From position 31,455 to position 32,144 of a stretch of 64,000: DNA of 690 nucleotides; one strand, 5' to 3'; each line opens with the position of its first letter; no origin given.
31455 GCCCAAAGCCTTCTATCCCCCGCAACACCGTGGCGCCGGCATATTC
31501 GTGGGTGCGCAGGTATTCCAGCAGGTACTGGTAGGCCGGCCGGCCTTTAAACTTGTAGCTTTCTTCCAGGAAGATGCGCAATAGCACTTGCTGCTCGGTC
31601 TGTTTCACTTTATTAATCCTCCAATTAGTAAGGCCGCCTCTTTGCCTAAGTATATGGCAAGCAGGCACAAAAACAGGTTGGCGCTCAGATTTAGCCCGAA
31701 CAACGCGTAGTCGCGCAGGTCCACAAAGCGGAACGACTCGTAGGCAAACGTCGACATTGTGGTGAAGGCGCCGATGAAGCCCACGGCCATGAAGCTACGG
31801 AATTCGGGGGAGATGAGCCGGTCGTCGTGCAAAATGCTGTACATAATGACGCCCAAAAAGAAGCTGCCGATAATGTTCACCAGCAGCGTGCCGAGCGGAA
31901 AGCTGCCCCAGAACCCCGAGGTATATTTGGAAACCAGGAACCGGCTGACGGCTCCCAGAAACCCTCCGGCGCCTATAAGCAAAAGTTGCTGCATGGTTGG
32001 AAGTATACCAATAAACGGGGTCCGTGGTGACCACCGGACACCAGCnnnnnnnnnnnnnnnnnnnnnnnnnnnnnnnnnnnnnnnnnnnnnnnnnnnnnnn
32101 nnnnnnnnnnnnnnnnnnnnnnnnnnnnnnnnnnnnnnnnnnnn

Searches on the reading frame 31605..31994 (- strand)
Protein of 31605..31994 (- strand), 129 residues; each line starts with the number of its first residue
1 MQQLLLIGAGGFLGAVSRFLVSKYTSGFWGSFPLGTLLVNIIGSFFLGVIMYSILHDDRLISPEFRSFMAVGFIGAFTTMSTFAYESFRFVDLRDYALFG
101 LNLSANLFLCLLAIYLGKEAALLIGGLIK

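Call 18: search_protein_families(library=pfam, proteins=[window:31605-31994:-])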
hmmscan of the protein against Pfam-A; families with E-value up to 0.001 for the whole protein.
window:31605-31994:- (129 aa): 1 family
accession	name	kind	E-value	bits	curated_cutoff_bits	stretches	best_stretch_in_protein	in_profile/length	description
PF02537.21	CRCB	-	1e-25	90.5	32.9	1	5-117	1-102/103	CrcB-like protein, Camphor Resistance (CrcB)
